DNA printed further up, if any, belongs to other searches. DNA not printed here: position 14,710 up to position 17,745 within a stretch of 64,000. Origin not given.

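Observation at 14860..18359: Self-contained lipid re-acylation machine: alpha/beta hydrolase translationally coupled (ATGA) to an AMP-binding–ACP–PlsC tri-domain protein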

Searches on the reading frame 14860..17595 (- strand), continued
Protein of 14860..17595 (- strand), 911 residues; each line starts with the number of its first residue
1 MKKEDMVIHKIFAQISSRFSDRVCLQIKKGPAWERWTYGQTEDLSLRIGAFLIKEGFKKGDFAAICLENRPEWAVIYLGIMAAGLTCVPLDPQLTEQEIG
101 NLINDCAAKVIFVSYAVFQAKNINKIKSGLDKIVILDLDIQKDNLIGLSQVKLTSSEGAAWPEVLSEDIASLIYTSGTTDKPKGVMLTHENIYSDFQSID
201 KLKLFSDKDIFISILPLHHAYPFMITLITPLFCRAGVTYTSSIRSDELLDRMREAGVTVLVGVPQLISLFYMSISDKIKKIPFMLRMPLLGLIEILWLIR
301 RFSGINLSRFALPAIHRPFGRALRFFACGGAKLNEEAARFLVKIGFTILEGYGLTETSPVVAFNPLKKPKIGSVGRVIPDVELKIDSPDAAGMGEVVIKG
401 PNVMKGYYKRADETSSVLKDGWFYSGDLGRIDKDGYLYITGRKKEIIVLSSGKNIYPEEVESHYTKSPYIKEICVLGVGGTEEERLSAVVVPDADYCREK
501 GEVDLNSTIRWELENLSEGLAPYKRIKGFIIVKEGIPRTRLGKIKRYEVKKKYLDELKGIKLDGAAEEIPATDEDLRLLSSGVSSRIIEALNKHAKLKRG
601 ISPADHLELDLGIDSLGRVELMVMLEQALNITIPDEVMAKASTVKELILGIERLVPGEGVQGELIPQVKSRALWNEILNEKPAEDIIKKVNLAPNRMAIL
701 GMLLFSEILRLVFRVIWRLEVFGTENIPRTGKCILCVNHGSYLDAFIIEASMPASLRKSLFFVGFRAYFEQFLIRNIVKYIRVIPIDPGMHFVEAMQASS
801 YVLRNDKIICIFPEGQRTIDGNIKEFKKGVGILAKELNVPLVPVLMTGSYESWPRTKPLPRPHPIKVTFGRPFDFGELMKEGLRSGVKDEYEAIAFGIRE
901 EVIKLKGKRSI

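Call 16: find_related_loci(query=window:14860-17595:-, collection=genome_contigs, flank=6000)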
Query window:14860-17595:- (911 aa) in genome_contigs; peptide patterns used: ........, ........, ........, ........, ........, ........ (x = any residue, [..] = any of these).
600 stretches matched a pattern (row limit reached: there are more); 597 encode a relative of the query (tblastn E <= 1e-3); the best 80 are kept; 80 distinct loci.
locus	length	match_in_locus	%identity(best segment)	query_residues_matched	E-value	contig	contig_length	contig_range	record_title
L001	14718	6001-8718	84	1-906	0e+0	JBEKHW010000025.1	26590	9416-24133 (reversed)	MAG: Candidatus Omnitrophota bacterium isolate SPRUCE 286 SPRUCE_286_25, whole genome shotgun sequence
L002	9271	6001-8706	61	6-906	0e+0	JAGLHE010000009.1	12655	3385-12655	MAG: Candidatus Omnitrophota bacterium isolate RS_10_7 ROV157_10.bin.7.fa_9, whole genome shotgun sequence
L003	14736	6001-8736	57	1-908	0e+0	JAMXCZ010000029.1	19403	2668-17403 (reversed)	MAG: Candidatus Omnitrophota bacterium isolate MohnsGC05_bin046 NODE_29_length_19403_cov_8.541447, whole genome shotgun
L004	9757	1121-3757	47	8-905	0e+0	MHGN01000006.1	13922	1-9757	MAG: Omnitrophica WOR_2 bacterium RIFCSPHIGHO2_02_FULL_45_21 rifcsphigho2_02_scaffold_11528, whole genome shotgun sequen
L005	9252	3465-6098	42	7-906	0e+0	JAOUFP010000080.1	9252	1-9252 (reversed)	MAG: Nitrospirota bacterium isolate 4_1_July_SF_Bin47 4_1_July_SF_Bin47_scaffold_3796_c1, whole genome shotgun sequence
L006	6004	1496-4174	41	12-905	0e+0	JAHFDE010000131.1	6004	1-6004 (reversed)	MAG: Candidatus Methylomirabilota bacterium isolate nzgw238 NODE_12713_length_6005_cov_5.840415, whole genome shotgun se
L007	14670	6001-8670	42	7-905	0e+0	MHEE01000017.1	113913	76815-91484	MAG: Nitrospirae bacterium GWF2_44_13 gwf2_scaffold_748, whole genome shotgun sequence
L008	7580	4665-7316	39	4-908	0e+0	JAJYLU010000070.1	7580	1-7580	MAG: Nitrospirae bacterium isolate DBS2-1.bin90 NODE_19397_length_7580_cov_1.316248, whole genome shotgun sequence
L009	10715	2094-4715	35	7-870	2e-165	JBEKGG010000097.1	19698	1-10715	MAG: Terriglobales bacterium isolate SPRUCE 248 SPRUCE_248_97, whole genome shotgun sequence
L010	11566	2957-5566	35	12-872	2e-164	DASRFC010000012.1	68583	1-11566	MAG TPA_asm: Terriglobales bacterium isolate SMAG_U10022 k141_2162882, whole genome shotgun sequence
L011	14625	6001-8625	36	6-870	2e-163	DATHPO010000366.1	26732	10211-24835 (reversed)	MAG TPA_asm: Terriglobales bacterium isolate SMAG_U12712 k141_4711959, whole genome shotgun sequence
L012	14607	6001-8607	35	12-872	4e-162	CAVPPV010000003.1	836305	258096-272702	MAG: uncultured Acidobacteriaceae bacterium isolate MFD00008.bin.1.117 genome assembly, contig: contig_4307, whole genom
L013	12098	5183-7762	35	12-872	4e-161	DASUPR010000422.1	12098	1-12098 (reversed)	MAG TPA_asm: Pyrinomonadaceae bacterium isolate SMAG_U1660 k141_805547, whole genome shotgun sequence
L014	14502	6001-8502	36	21-874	4e-155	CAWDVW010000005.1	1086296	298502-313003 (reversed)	MAG: Candidatus Dadabacteria bacterium isolate MFD05684.bin.1.387 genome assembly, contig: contig_29197, whole genome sh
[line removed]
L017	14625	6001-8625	33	10-905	5e-152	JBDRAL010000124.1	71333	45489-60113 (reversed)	MAG: Blastocatellia bacterium NZW_1522 contig_123, whole genome shotgun sequence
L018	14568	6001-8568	32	22-905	6e-148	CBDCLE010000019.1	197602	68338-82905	MAG: Terriglobia bacterium isolate 4c85af2f-3a71-4539-98d5-20a60bcb3ada genome assembly, contig: contig_19, whole genome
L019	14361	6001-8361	34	43-885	3e-135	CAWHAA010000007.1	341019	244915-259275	MAG: uncultured Spirochaetota bacterium isolate MFD04716.bin.2.40 genome assembly, contig: contig_37676, whole genome sh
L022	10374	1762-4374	35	19-894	1e-163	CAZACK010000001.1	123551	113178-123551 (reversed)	MAG TPA_asm: uncultured Solibacteraceae bacterium isolate binchicken_co107_188 genome assembly, contig: NODE_316_length_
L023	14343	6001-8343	31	34-861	6e-114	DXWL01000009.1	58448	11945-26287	MAG TPA_asm: Fusobacterium sp. isolate HRGM_Genome_3524 HRGM_Genome_3524_9, whole genome shotgun sequence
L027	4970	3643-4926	41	12-466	9e-103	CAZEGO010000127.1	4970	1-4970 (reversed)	MAG TPA_asm: uncultured Planctomycetia bacterium isolate SRP141376_co2_263 genome assembly, contig: NODE_27308_length_49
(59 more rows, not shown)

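Call 21: search_protein_families(library=pfam, proteins=[L001:5378-5956:+, L003:5493-5954:+, L001:3600-4280:+, L001:2991-3449:+, L003:2927-3775:+, L003:8741-9148:+, L001:8725-9951:-, L003:9430-10368:+], max_evalue=0.01)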
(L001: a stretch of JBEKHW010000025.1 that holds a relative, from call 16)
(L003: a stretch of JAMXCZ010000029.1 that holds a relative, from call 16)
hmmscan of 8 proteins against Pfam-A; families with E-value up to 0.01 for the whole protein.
L001:5378-5956:+ (192 aa): 0 families

L003:5493-5954:+ (153 aa): 1 family
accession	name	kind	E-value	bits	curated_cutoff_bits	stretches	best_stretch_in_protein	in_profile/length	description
PF01135.25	PCMT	-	2e-25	90.3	20.3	1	59-143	4-88/210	Protein-L-isoaspartate(D-aspartate) O-methyltransferase (PCMT)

L001:3600-4280:+ (226 aa): 1 family
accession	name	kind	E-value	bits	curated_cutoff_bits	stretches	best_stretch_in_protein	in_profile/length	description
PF11306.15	DUF3108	-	9.2e-07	29.3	26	1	55-211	24-197/209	Protein of unknown function (DUF3108)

L001:2991-3449:+ (152 aa): 2 families
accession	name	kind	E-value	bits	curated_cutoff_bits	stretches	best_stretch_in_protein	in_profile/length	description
PF13392.12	HNH_3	-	3.9e-06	26.8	24.8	1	122-142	19-39/46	HNH endonuclease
PF01844.29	HNH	-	0.00029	21.4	21.4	1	111-152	1-46/47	HNH endonuclease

L003:2927-3775:+ (282 aa): 2 families
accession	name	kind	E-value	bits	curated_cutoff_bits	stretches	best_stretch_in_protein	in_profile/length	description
PF14528.11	LAGLIDADG_3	-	2e-09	38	22.5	1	174-247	2-81/82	LAGLIDADG-like domain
PF14493.12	HTH_40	-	0.0015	19.2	27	1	11-48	3-40/89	Helix-turn-helix domain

L003:8741-9148:+ (135 aa): 1 family
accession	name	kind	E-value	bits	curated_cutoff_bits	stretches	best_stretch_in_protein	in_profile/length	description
PF10861.13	DUF2784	-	4.8e-18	65.6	29.7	1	5-120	2-104/109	Protein of Unknown function (DUF2784)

L001:8725-9951:- (408 aa): 1 family
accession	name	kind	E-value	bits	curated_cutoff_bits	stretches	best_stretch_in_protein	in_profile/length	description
PF01553.26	Acyltransferase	-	4.2e-15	56.2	23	1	51-188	7-132/132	Acyltransferase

L003:9430-10368:+ (312 aa): 2 families
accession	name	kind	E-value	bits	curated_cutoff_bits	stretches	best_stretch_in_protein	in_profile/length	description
PF04055.27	Radical_SAM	-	2e-25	90.3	29.5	1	52-210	6-166/166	Radical SAM superfamily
PF06968.18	BATS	-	3.9e-22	78.7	22.2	1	219-305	1-84/88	Biotin and Thiamin Synthesis associated domain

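Call 28: find_encoding_contigs(protein=P0017, flank=5000, max_places=2)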
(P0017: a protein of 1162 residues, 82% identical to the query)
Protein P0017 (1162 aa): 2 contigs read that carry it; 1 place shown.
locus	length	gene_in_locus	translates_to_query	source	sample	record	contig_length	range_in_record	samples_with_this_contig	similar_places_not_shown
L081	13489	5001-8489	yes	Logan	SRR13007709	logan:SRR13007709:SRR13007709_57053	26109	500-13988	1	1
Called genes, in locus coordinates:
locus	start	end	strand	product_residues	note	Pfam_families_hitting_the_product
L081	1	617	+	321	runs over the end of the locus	PF00056:Ldh_1_N, PF02866:Ldh_1_C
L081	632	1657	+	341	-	PF00224:PK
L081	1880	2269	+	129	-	-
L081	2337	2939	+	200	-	PF00258:Flavodoxin_1, PF02525:Flavodoxin_2 (weak), PF03358:FMN_red, PF12724:Flavodoxin_5 (faint)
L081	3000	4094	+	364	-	PF00724:Oxidored_FMN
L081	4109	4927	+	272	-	PF00106:adh_short, PF08659:KR (weak), PF13561:adh_short_C2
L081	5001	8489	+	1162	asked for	PF00561:Abhydrolase_1, PF12146:Hydrolase_4, PF12697:Abhydrolase_6, PF00501:AMP-binding, PF13193:AMP-binding_C (weak), PF23562:AMP-binding_C_3 (weak), PF00550:PP-binding (weak), PF01553:Acyltransferase, +1 more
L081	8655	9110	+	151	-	-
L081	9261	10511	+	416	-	PF00989:PAS, PF08448:PAS_4, PF13426:PAS_9, PF08447:PAS_3, PF00512:HisKA, PF02518:HATPase_c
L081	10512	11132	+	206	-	PF00072:Response_reg, PF00196:GerE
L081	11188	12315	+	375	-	PF02405:MlaE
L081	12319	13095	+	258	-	PF00005:ABC_tran, PF13304:AAA_21 (faint)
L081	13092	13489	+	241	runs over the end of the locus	PF02470:MlaD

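Call 29: find_encoding_contigs(protein=P0091, flank=5000, max_places=2)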
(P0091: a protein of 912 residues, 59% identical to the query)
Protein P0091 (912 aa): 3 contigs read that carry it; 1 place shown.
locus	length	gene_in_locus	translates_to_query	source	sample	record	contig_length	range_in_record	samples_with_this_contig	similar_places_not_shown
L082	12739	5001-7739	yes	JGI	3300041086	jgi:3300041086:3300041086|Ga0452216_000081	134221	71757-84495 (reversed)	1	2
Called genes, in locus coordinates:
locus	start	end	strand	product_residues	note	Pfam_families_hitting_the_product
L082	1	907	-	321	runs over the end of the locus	PF01916:DS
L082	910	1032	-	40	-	-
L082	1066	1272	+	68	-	-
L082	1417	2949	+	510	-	PF03435:Sacchrp_dh_NADP, PF16653:Sacchrp_dh_C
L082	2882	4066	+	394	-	PF02784:Orn_Arg_deC_N, PF00278:Orn_DAP_Arg_deC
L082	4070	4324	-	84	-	-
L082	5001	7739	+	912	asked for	PF00501:AMP-binding, PF23562:AMP-binding_C_3 (weak), PF00550:PP-binding (weak), PF01553:Acyltransferase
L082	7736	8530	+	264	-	PF12146:Hydrolase_4, PF00561:Abhydrolase_1, PF12697:Abhydrolase_6 (weak), PF00326:Peptidase_S9 (faint)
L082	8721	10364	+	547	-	PF13116:YhdP (faint)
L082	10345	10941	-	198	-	PF01725:Ham1p_like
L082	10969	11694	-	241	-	PF01138:RNase_PH, PF03725:RNase_PH_C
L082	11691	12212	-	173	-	PF05683:Fumerase_C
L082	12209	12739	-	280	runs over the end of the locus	PF05681:Fumerase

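Call 30: find_encoding_contigs(protein=P0117, flank=5000, max_places=2)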
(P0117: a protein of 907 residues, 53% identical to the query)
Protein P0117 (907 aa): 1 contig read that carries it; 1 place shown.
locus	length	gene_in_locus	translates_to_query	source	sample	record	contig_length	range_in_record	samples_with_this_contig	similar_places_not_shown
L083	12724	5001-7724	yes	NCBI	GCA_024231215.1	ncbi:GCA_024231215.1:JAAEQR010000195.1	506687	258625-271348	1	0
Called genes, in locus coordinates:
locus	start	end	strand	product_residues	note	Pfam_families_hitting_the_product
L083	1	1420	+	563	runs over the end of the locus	PF00749:tRNA-synt_1c, PF03950:tRNA-synt_1c_C, PF20974:tRNA-synt_1c_C2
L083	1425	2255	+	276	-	-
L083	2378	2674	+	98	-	PF04945:YHS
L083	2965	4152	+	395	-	PF00155:Aminotran_1_2, PF00266:Aminotran_5, PF01041:DegT_DnrJ_EryC1 (weak), PF01212:Beta_elim_lyase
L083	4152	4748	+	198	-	PF01592:NifU_N, PF04324:Fer2_BFD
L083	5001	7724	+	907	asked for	PF00501:AMP-binding, PF00550:PP-binding, PF01553:Acyltransferase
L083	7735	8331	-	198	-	PF01381:HTH_3, PF12844:HTH_19, PF13560:HTH_31 (weak), PF00717:Peptidase_S24 (weak)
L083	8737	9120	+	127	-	PF07238:PilZ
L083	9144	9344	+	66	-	PF00313:CSD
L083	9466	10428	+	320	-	PF01207:Dus, PF01180:DHO_dh (faint)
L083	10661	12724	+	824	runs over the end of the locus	PF00343:Phosphorylase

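Call 31: search_protein_representatives(protein=window:14860-17595:-)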
Query: 911 residues. Proteins with E-value up to 0.001 (for the whole library): 211405; up to 1e-10: 98221; up to 1e-30: 16168. The best 150 are listed.
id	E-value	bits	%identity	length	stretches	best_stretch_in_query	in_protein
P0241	6.2e-256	868.1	48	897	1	5-908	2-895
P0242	6.2e-252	854.8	45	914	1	13-905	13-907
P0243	1.3e-251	853.7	45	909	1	8-908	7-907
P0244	1.4e-244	830.4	48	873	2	156-907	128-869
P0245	2.0e-241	820.1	45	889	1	6-906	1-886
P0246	6.9e-240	814.9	44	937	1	7-907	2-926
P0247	3.2e-238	809.4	44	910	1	8-905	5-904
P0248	2.1e-237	806.7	46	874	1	28-908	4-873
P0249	2.3e-234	796.7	45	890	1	12-907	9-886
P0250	4.8e-234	795.6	42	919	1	15-905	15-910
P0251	2.4e-233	793.3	44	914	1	8-908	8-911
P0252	1.7e-232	790.5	42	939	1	7-907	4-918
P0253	7.0e-232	788.5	43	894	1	18-901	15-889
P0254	7.3e-230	781.8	41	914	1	8-906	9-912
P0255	4.0e-229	779.4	45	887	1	13-906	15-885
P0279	3.3e-207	706.8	39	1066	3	10-655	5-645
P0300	4.2e-185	633.7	38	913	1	7-899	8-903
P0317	5.1e-172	590.4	33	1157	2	7-565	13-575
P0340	1.5e-156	539.2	33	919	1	9-905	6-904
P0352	4.2e-150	517.9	33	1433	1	7-904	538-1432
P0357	7.9e-148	510.3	32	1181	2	18-548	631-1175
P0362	7.6e-146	503.8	33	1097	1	8-874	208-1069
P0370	1.5e-144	499.5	34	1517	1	8-896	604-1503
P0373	6.9e-143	494.0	34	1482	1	19-908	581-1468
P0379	4.4e-140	484.7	36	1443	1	18-906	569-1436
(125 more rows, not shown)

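Call 34: list_cluster_members(proteins=[P0352, P0370, P0373, P0379, P0241, P0242, P0245, P0300, P0340, P0362])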
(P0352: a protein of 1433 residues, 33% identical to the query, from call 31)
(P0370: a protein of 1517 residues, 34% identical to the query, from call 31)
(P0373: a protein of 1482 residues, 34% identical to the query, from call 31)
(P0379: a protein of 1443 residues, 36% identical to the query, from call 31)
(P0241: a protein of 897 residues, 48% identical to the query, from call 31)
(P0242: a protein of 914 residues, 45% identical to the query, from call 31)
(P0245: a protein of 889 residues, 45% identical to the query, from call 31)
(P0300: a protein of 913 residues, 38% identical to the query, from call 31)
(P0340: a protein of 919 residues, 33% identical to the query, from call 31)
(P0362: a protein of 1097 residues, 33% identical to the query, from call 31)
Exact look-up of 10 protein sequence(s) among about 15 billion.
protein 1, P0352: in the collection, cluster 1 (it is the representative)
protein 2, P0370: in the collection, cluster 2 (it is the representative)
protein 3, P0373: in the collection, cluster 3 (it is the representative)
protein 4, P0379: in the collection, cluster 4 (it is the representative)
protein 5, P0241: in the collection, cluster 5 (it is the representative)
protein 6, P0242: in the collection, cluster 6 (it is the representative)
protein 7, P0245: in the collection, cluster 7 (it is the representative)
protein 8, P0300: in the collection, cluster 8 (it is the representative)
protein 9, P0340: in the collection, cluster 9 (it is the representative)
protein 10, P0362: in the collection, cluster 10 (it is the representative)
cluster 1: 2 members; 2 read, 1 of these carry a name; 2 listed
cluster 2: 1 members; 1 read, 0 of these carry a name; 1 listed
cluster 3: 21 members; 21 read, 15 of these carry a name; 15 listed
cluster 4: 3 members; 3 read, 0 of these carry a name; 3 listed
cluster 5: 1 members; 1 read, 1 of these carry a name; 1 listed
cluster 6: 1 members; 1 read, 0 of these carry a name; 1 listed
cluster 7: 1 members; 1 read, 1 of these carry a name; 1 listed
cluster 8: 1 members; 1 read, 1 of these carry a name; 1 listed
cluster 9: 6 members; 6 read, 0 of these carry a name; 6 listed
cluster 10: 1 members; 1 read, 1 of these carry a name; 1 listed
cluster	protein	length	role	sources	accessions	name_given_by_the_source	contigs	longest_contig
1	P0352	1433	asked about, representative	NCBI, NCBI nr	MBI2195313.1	MAG: AMP-binding protein [Planctomycetes bacterium] | AMP-binding protein [Planctomycetota bacterium]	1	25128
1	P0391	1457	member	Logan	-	-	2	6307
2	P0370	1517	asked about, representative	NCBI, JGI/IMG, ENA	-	-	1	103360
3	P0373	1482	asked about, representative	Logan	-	-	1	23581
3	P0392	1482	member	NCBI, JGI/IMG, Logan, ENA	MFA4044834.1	MAG: hypothetical protein HZRFUVUK_001635 [Candidatus Fervidibacterota bacterium]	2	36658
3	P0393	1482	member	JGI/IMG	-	long-chain acyl-CoA synthetase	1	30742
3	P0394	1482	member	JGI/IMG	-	long-chain acyl-CoA synthetase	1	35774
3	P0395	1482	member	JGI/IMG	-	long-chain acyl-CoA synthetase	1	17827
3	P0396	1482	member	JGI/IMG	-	long-chain acyl-CoA synthetase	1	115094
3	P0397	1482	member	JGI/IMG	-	long-chain acyl-CoA synthetase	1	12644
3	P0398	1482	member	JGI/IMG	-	long-chain acyl-CoA synthetase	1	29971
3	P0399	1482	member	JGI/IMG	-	long-chain acyl-CoA synthetase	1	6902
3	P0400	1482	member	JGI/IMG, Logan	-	long-chain acyl-CoA synthetase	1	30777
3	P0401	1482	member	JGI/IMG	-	long-chain acyl-CoA synthetase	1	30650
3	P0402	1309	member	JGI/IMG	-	long-chain acyl-CoA synthetase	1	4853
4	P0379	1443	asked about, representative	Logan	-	-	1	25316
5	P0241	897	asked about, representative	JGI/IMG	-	long-chain acyl-CoA synthetase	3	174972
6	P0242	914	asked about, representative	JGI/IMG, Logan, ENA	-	-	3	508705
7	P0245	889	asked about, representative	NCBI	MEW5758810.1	MAG: AMP-binding protein [Candidatus Omnitrophota bacterium]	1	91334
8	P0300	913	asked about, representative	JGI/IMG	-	long-chain acyl-CoA synthetase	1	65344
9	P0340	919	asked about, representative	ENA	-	-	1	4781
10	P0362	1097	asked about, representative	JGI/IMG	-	long-chain acyl-CoA synthetase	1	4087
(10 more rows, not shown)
